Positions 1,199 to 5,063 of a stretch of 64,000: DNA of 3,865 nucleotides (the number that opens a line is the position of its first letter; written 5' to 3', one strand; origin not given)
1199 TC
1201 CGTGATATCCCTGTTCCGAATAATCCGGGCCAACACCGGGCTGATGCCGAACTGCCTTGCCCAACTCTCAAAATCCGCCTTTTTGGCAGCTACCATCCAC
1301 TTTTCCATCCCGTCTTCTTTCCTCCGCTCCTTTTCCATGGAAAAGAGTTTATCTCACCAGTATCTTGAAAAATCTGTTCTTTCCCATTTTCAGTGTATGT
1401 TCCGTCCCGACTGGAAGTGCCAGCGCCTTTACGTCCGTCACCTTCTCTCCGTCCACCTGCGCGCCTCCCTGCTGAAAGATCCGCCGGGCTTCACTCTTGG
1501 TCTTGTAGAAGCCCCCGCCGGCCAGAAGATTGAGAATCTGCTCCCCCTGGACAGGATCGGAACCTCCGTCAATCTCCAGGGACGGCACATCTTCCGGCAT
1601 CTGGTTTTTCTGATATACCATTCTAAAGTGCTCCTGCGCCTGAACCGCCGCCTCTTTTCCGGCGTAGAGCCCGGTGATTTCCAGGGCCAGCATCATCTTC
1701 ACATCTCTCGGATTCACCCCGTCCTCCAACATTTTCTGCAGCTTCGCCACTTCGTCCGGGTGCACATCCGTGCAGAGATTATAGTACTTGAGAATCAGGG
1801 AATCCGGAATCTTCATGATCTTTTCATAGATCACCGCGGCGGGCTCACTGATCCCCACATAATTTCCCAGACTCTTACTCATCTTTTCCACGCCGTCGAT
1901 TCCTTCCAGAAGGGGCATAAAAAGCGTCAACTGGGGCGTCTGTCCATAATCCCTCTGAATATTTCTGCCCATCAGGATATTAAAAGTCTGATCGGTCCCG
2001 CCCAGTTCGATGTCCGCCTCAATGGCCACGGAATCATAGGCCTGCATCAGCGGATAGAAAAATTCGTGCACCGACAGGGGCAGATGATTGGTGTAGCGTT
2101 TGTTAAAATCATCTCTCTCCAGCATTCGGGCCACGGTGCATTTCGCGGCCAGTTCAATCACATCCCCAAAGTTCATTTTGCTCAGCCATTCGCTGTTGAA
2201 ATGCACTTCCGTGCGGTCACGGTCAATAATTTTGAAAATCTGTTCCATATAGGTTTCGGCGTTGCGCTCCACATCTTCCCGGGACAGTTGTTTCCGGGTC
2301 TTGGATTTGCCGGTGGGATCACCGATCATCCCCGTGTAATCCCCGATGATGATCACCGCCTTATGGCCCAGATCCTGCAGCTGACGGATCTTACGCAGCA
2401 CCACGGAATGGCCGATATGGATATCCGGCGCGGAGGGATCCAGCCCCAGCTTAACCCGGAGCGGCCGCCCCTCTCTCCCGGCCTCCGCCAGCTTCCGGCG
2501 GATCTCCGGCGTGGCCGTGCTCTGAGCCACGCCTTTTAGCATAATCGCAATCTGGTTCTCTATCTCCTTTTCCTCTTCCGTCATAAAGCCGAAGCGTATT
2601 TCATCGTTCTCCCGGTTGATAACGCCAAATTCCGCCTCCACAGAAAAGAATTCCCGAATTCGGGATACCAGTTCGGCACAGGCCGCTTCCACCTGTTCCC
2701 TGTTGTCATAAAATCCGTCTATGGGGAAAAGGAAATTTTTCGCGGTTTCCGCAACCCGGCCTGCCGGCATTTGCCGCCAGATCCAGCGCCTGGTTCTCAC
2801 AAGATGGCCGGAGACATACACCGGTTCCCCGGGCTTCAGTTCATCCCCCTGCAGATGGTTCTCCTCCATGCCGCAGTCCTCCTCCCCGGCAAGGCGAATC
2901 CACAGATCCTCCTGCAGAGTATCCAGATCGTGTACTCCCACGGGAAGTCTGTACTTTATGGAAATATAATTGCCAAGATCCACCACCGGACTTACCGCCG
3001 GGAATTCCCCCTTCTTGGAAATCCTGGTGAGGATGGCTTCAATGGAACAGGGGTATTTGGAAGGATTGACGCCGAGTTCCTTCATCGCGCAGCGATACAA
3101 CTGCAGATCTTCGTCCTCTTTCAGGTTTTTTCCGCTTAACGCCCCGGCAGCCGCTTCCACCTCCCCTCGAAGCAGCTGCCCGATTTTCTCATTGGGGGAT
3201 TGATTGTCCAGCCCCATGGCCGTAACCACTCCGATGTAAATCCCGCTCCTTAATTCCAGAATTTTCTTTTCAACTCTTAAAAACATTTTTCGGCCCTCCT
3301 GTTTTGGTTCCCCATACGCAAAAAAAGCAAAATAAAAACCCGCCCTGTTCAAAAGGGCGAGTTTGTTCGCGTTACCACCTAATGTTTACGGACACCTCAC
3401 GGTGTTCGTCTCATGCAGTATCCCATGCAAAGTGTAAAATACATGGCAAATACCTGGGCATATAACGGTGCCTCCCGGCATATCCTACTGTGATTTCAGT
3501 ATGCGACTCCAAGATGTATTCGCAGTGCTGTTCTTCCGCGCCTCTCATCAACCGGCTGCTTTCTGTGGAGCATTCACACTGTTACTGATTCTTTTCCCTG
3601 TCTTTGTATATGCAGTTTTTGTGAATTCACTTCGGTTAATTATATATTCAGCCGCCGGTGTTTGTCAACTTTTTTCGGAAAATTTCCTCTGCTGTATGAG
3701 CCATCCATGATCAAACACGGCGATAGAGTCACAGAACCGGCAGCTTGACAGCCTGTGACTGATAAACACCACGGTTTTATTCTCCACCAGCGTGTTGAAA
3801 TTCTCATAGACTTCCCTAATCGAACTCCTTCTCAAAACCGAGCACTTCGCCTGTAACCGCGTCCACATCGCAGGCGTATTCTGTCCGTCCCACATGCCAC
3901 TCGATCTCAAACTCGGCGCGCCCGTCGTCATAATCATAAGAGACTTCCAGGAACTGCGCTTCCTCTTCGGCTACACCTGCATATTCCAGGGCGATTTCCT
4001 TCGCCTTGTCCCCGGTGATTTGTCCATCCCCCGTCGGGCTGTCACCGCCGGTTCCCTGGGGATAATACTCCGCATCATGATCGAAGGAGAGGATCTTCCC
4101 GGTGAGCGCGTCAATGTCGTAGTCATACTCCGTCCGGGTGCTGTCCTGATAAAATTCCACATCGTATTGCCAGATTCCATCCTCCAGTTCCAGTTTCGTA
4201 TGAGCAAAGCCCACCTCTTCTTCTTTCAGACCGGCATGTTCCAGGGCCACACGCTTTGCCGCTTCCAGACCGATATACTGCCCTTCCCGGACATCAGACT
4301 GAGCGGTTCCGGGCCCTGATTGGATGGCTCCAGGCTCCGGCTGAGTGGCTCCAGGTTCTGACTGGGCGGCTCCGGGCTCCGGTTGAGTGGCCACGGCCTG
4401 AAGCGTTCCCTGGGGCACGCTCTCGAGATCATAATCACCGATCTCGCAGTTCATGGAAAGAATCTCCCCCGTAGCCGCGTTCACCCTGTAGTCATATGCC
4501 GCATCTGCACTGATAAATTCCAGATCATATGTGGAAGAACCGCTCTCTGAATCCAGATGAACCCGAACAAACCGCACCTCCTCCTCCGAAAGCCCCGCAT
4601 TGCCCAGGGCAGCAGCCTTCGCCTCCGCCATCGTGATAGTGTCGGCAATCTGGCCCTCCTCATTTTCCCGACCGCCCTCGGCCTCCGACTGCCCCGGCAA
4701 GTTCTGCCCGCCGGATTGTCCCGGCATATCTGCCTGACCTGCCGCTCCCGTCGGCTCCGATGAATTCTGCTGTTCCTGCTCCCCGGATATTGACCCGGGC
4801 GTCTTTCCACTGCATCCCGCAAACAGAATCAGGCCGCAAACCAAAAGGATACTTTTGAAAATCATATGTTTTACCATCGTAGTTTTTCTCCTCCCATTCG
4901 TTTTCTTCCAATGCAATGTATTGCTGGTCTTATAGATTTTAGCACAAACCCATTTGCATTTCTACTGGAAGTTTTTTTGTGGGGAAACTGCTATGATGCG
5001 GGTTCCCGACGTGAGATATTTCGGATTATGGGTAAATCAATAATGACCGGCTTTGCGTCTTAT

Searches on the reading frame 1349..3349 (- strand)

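Call 67: search_protein_families(library=pfam, proteins=[window:1349-3349:-], max_evalue=0.00001)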
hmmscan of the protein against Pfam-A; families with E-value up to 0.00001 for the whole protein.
window:1349-3349:- (666 aa): 2 families
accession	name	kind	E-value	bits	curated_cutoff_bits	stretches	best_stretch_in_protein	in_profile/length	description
PF00579.31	tRNA-synt_1b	-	1.1e-79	268.2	21.1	1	294-579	3-291/292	tRNA synthetases class I (W and Y)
PF03483.22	B3_4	-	4.5e-16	59.4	29.3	1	88-215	5-129/174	B3/4 domain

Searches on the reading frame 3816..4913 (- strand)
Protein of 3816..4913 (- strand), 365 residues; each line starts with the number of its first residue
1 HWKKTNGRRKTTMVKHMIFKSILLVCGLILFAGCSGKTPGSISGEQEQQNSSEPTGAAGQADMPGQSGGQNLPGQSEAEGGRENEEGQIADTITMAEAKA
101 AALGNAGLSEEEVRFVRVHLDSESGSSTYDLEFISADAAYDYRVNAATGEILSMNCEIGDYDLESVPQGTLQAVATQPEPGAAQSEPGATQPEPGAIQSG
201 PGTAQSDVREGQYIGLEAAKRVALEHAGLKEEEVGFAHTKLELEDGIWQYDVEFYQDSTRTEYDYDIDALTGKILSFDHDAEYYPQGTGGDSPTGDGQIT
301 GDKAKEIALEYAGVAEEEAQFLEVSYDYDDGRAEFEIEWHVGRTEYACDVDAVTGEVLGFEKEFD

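Call 67: search_protein_families(library=pfam, proteins=[window:3816-4913:-], max_evalue=0.00001)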
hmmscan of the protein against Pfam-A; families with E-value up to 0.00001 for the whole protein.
window:3816-4913:- (365 aa): 1 family
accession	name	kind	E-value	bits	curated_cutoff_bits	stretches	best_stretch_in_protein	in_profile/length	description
PF03413.25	PepSY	-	3.2e-21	75.8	24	2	214-276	2-58/60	Peptidase propeptide and YPEB domain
